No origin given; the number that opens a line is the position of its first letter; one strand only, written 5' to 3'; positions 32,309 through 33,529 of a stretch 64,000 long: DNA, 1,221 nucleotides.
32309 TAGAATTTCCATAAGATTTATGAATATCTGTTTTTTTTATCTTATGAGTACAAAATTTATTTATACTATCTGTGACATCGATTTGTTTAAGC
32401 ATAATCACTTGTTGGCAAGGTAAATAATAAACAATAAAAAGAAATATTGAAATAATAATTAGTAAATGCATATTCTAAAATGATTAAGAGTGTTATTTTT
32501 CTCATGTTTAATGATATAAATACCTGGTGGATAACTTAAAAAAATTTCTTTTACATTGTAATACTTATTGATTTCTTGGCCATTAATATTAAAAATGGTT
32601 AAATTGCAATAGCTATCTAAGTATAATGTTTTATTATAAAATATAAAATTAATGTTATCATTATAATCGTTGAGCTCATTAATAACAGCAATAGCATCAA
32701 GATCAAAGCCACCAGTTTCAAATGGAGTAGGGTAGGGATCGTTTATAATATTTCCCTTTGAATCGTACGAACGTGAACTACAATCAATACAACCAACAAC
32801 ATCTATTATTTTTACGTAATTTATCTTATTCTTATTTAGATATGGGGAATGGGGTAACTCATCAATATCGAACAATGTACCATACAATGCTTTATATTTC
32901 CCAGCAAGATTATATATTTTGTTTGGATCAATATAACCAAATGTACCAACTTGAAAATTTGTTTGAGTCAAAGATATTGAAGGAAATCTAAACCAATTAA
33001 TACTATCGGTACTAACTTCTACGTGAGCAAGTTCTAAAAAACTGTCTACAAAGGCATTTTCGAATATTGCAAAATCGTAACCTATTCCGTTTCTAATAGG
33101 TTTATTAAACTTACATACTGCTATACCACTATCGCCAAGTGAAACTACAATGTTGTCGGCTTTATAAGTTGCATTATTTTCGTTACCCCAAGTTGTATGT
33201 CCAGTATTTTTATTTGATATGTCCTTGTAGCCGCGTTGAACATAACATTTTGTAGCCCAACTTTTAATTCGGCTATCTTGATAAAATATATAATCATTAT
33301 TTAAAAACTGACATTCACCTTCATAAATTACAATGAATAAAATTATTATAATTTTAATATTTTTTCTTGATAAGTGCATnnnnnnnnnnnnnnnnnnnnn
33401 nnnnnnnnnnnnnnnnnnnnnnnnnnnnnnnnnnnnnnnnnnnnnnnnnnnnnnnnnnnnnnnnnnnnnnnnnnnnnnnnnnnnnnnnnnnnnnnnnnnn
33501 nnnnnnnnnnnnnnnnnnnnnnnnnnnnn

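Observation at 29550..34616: Cobalamin-riboswitch operon whose first two products are T9SS-sorted secreted proteins, followed by a BtuB-like receptor and a beta-propeller protein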

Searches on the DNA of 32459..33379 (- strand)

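Call 32: search_rna_families(sources=[L004, L007, L013, L015, L018, L030, L035, L038, L044, L058, L078], threshold=gathering)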
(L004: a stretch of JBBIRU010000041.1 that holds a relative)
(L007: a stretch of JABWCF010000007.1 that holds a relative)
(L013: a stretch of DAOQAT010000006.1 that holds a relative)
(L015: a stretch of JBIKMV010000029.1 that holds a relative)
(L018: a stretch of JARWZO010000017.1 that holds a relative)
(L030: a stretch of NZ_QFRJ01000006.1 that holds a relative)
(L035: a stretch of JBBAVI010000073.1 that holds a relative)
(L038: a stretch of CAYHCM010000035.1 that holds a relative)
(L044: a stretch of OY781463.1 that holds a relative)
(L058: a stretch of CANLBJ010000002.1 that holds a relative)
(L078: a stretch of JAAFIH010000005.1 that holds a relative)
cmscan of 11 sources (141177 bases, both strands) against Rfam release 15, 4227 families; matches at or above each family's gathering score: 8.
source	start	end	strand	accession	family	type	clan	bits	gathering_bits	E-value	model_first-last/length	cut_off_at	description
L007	2673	2872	+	RF00174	Cobalamin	Cis-reg; riboswitch;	CL00101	106.4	31.5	2.7e-25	1-189/189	no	Cobalamin riboswitch aptamer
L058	1416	1607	+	RF00174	Cobalamin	Cis-reg; riboswitch;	CL00101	100.4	31.5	1.4e-23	1-189/189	no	Cobalamin riboswitch aptamer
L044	3843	4045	+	RF00174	Cobalamin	Cis-reg; riboswitch;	CL00101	97.5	31.5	9.4e-23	1-189/189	no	Cobalamin riboswitch aptamer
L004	4726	4920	+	RF00174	Cobalamin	Cis-reg; riboswitch;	CL00101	97.4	31.5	9.8e-23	1-189/189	no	Cobalamin riboswitch aptamer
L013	2701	2896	+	RF00174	Cobalamin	Cis-reg; riboswitch;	CL00101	97.2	31.5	1.2e-22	1-189/189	no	Cobalamin riboswitch aptamer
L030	1597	1790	+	RF00174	Cobalamin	Cis-reg; riboswitch;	CL00101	81.1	31.5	4.6e-18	1-189/189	no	Cobalamin riboswitch aptamer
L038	3644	3822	+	RF00174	Cobalamin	Cis-reg; riboswitch;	CL00101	63.4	31.5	5.5e-13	1-189/189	no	Cobalamin riboswitch aptamer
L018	5370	5502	+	RF00174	Cobalamin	Cis-reg; riboswitch;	CL00101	43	31.5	3.8e-07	1-189/189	no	Cobalamin riboswitch aptamer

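Call 55: search_rna_families(sources=[L001, L002, L003, L010, L012, L020, L021, L043, L046, L061, L065, L072, L074, L075], threshold=gathering)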
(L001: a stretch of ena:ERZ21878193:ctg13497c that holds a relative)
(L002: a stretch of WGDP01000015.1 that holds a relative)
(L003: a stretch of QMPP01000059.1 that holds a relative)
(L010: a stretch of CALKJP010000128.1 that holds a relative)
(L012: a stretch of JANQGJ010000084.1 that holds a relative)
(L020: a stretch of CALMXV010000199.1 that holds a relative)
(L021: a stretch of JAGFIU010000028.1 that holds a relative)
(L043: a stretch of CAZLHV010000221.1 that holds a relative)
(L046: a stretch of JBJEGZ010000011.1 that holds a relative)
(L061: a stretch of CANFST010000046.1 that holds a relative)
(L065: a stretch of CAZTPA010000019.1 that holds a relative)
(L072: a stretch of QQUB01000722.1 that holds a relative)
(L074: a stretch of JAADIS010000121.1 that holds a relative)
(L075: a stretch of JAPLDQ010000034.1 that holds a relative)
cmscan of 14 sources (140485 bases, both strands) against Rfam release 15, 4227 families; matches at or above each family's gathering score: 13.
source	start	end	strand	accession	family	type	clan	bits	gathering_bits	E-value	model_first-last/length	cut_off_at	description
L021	1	379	+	RF02541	LSU_rRNA_bacteria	Gene; rRNA;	CL00112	399.2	50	2.9e-127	2534-2925/2925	5'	Bacterial large subunit ribosomal RNA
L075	4682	4867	+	RF00174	Cobalamin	Cis-reg; riboswitch;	CL00101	112.1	31.5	6.2e-27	1-189/189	no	Cobalamin riboswitch aptamer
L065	2491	2692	+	RF00174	Cobalamin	Cis-reg; riboswitch;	CL00101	111.3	31.5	1e-26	1-189/189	no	Cobalamin riboswitch aptamer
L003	4137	4325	+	RF00174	Cobalamin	Cis-reg; riboswitch;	CL00101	107.5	31.5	1.3e-25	1-189/189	no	Cobalamin riboswitch aptamer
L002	2302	2486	+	RF00174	Cobalamin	Cis-reg; riboswitch;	CL00101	105.2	31.5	6e-25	1-189/189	no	Cobalamin riboswitch aptamer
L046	4785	4969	+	RF00174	Cobalamin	Cis-reg; riboswitch;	CL00101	104.2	31.5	1.1e-24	1-189/189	no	Cobalamin riboswitch aptamer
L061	2506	2691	+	RF00174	Cobalamin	Cis-reg; riboswitch;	CL00101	100.8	31.5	1.1e-23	1-189/189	no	Cobalamin riboswitch aptamer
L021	1939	2159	+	RF00174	Cobalamin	Cis-reg; riboswitch;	CL00101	95.7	31.5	3e-22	1-189/189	no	Cobalamin riboswitch aptamer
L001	5764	5970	+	RF00174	Cobalamin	Cis-reg; riboswitch;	CL00101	94.9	31.5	5.2e-22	1-189/189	no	Cobalamin riboswitch aptamer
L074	4262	4464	+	RF00174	Cobalamin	Cis-reg; riboswitch;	CL00101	94.6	31.5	6.3e-22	1-189/189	no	Cobalamin riboswitch aptamer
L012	4214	4412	+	RF00174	Cobalamin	Cis-reg; riboswitch;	CL00101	84.3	31.5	5.8e-19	1-189/189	no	Cobalamin riboswitch aptamer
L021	418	529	+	RF00001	5S_rRNA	Gene; rRNA;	CL00113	81.1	38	2.6e-15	1-120/120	no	5S ribosomal RNA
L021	1707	1778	-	RF00005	tRNA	Gene; tRNA;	CL00001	65.5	29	1.2e-11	1-71/71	no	tRNA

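Call 56: search_rna_families(sources=[L008, L011, L022, L024, L031, L041, L047, L050, L051, L059, L064, L066, L067, L071], threshold=gathering)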
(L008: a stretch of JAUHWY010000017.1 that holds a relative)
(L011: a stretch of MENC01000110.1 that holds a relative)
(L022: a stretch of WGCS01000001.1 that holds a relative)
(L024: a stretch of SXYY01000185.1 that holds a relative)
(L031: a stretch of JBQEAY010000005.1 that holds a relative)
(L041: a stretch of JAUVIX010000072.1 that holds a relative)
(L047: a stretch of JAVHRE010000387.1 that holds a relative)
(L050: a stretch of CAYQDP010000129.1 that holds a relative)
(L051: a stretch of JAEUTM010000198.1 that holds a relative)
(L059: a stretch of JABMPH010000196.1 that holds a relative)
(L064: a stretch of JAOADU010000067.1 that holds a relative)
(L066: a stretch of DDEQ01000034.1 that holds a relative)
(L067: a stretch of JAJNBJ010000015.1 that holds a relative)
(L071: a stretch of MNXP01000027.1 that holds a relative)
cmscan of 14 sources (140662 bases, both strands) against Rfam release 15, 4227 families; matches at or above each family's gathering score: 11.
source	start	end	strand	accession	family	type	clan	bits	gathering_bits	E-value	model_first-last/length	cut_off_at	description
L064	4746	4936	+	RF00174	Cobalamin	Cis-reg; riboswitch;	CL00101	123.5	31.5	3.4e-30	1-189/189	no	Cobalamin riboswitch aptamer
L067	4655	4849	+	RF00174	Cobalamin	Cis-reg; riboswitch;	CL00101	109.8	31.5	2.9e-26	1-189/189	no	Cobalamin riboswitch aptamer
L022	137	327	+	RF00174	Cobalamin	Cis-reg; riboswitch;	CL00101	100.5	31.5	1.3e-23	1-189/189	no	Cobalamin riboswitch aptamer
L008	2641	2822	+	RF00174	Cobalamin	Cis-reg; riboswitch;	CL00101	100.3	31.5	1.4e-23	1-189/189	no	Cobalamin riboswitch aptamer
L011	1611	1784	+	RF00174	Cobalamin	Cis-reg; riboswitch;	CL00101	96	31.5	2.5e-22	1-189/189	no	Cobalamin riboswitch aptamer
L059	4350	4549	+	RF00174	Cobalamin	Cis-reg; riboswitch;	CL00101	93.7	31.5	1.1e-21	1-189/189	no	Cobalamin riboswitch aptamer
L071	4601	4783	+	RF00174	Cobalamin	Cis-reg; riboswitch;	CL00101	88.9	31.5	2.7e-20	1-189/189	no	Cobalamin riboswitch aptamer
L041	4146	4387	+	RF00174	Cobalamin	Cis-reg; riboswitch;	CL00101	85.1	31.5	3.4e-19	1-189/189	no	Cobalamin riboswitch aptamer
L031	1325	1573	+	RF00174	Cobalamin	Cis-reg; riboswitch;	CL00101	78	31.5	3.5e-17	1-189/189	no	Cobalamin riboswitch aptamer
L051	5086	5220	+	RF00174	Cobalamin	Cis-reg; riboswitch;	CL00101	67.4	31.5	3.9e-14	1-189/189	no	Cobalamin riboswitch aptamer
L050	1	80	+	RF00174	Cobalamin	Cis-reg; riboswitch;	CL00101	34.7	31.5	9e-05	101-189/189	5'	Cobalamin riboswitch aptamer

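Call 57: search_rna_families(sources=[L006, L009, L017, L026, L037, L040, L042, L053, L056, L057, L068, L069, L079, L080], threshold=gathering)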
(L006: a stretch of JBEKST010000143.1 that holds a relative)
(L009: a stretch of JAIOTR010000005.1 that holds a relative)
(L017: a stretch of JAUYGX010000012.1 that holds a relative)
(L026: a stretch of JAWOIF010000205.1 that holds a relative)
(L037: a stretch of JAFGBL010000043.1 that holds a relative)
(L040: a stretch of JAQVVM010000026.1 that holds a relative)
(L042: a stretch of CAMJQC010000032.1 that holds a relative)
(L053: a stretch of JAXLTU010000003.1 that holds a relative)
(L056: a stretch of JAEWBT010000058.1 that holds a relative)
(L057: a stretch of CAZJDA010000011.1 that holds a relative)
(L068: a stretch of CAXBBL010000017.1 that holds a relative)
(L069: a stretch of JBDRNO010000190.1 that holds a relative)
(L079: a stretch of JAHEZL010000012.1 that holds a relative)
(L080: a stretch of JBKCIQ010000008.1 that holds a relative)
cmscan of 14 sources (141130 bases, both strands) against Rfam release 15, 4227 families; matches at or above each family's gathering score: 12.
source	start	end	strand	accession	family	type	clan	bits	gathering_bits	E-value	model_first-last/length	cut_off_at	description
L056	1185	1384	+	RF00174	Cobalamin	Cis-reg; riboswitch;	CL00101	115.1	31.5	8.9e-28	1-189/189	no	Cobalamin riboswitch aptamer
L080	2750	2945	+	RF00174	Cobalamin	Cis-reg; riboswitch;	CL00101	114.2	31.5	1.5e-27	1-189/189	no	Cobalamin riboswitch aptamer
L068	4608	4801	+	RF00174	Cobalamin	Cis-reg; riboswitch;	CL00101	105.4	31.5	5.2e-25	1-189/189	no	Cobalamin riboswitch aptamer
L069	1478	1714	+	RF00174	Cobalamin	Cis-reg; riboswitch;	CL00101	104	31.5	1.3e-24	1-189/189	no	Cobalamin riboswitch aptamer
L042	4045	4225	+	RF00174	Cobalamin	Cis-reg; riboswitch;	CL00101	99.9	31.5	2e-23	1-189/189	no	Cobalamin riboswitch aptamer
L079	2853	3045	+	RF00174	Cobalamin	Cis-reg; riboswitch;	CL00101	95.9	31.5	2.6e-22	1-189/189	no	Cobalamin riboswitch aptamer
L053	4929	5138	+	RF00174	Cobalamin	Cis-reg; riboswitch;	CL00101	92.3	31.5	2.9e-21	1-189/189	no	Cobalamin riboswitch aptamer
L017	1801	2000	+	RF00174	Cobalamin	Cis-reg; riboswitch;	CL00101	92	31.5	3.5e-21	1-189/189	no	Cobalamin riboswitch aptamer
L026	4817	5028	+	RF00174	Cobalamin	Cis-reg; riboswitch;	CL00101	90.9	31.5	7.3e-21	1-189/189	no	Cobalamin riboswitch aptamer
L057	4167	4400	+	RF00174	Cobalamin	Cis-reg; riboswitch;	CL00101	88.6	31.5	3.3e-20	1-189/189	no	Cobalamin riboswitch aptamer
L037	4952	5172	+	RF00174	Cobalamin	Cis-reg; riboswitch;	CL00101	83.6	31.5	9e-19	1-189/189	no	Cobalamin riboswitch aptamer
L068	10394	10466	+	RF00005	tRNA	Gene; tRNA;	CL00001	62.9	29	6.2e-11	1-71/71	no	tRNA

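Call 58: search_rna_families(sources=[L005, L014, L019, L023, L025, L032, L034, L039, L048, L060, L063, L070, L073, L076], threshold=gathering)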
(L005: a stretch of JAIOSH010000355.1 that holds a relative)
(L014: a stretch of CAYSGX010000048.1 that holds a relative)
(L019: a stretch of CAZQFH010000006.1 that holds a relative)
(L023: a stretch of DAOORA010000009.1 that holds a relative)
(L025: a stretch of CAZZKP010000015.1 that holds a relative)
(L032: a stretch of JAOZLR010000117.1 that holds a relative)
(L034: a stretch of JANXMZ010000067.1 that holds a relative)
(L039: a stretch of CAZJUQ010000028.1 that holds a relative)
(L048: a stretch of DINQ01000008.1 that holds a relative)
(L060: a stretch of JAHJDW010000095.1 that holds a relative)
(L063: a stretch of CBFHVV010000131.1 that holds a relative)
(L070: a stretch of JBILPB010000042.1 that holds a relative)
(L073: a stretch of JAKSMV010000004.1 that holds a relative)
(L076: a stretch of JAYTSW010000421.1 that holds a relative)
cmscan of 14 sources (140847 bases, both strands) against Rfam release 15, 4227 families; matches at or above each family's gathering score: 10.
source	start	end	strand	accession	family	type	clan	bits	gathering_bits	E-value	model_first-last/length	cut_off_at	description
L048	4313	4503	+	RF00174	Cobalamin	Cis-reg; riboswitch;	CL00101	110.3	31.5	2e-26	1-189/189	no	Cobalamin riboswitch aptamer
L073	4533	4713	+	RF00174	Cobalamin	Cis-reg; riboswitch;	CL00101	108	31.5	9.3e-26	1-189/189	no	Cobalamin riboswitch aptamer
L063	757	950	+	RF00174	Cobalamin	Cis-reg; riboswitch;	CL00101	105.5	31.5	4.8e-25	1-189/189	no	Cobalamin riboswitch aptamer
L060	4330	4529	+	RF00174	Cobalamin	Cis-reg; riboswitch;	CL00101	102.3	31.5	3.9e-24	1-189/189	no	Cobalamin riboswitch aptamer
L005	137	356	+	RF00174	Cobalamin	Cis-reg; riboswitch;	CL00101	98.9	31.5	3.8e-23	1-189/189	no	Cobalamin riboswitch aptamer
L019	4266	4467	+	RF00174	Cobalamin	Cis-reg; riboswitch;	CL00101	98.6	31.5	4.5e-23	1-189/189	no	Cobalamin riboswitch aptamer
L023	2768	2964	+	RF00174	Cobalamin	Cis-reg; riboswitch;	CL00101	94.4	31.5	7.5e-22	1-189/189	no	Cobalamin riboswitch aptamer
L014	1358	1579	+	RF00174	Cobalamin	Cis-reg; riboswitch;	CL00101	92.9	31.5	2e-21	1-189/189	no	Cobalamin riboswitch aptamer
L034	2661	2871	+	RF00174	Cobalamin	Cis-reg; riboswitch;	CL00101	88.9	31.5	2.7e-20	1-189/189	no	Cobalamin riboswitch aptamer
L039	4449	4623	+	RF00174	Cobalamin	Cis-reg; riboswitch;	CL00101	87.4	31.5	7.4e-20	1-189/189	no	Cobalamin riboswitch aptamer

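Call 59: search_rna_families(sources=[L016, L027, L028, L029, L033, L036, L045, L049, L052, L054, L055, L062, L077, L081], threshold=gathering)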
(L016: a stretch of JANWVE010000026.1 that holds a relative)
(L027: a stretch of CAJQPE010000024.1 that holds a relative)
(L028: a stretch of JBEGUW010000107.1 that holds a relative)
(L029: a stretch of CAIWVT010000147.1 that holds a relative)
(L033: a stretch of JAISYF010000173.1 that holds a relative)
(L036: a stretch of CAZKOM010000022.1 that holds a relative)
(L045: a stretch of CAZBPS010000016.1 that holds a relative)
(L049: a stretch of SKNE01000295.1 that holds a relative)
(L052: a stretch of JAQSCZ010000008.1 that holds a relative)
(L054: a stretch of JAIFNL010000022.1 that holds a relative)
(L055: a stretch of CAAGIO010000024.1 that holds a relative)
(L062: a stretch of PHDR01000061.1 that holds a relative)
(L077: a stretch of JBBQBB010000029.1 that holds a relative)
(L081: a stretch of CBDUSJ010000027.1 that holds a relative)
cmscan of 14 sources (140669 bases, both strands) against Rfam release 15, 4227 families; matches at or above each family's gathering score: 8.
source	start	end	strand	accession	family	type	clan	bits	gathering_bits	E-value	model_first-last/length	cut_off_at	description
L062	4160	4338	+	RF00174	Cobalamin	Cis-reg; riboswitch;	CL00101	118.6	31.5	8.5e-29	1-189/189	no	Cobalamin riboswitch aptamer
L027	4063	4239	+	RF00174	Cobalamin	Cis-reg; riboswitch;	CL00101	109.5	31.5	3.6e-26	1-189/189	no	Cobalamin riboswitch aptamer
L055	4781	4965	+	RF00174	Cobalamin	Cis-reg; riboswitch;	CL00101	107.7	31.5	1.2e-25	1-189/189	no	Cobalamin riboswitch aptamer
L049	1953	2152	+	RF00174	Cobalamin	Cis-reg; riboswitch;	CL00101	103.2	31.5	2.1e-24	1-189/189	no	Cobalamin riboswitch aptamer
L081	3595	3799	+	RF00174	Cobalamin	Cis-reg; riboswitch;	CL00101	103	31.5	2.5e-24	1-189/189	no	Cobalamin riboswitch aptamer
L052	2671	2882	+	RF00174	Cobalamin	Cis-reg; riboswitch;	CL00101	99.6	31.5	2.4e-23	1-189/189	no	Cobalamin riboswitch aptamer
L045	4595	4810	+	RF00174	Cobalamin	Cis-reg; riboswitch;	CL00101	99.2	31.5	3e-23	1-189/189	no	Cobalamin riboswitch aptamer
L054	4490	4727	+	RF00174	Cobalamin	Cis-reg; riboswitch;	CL00101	75.8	31.5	1.6e-16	1-189/189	no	Cobalamin riboswitch aptamer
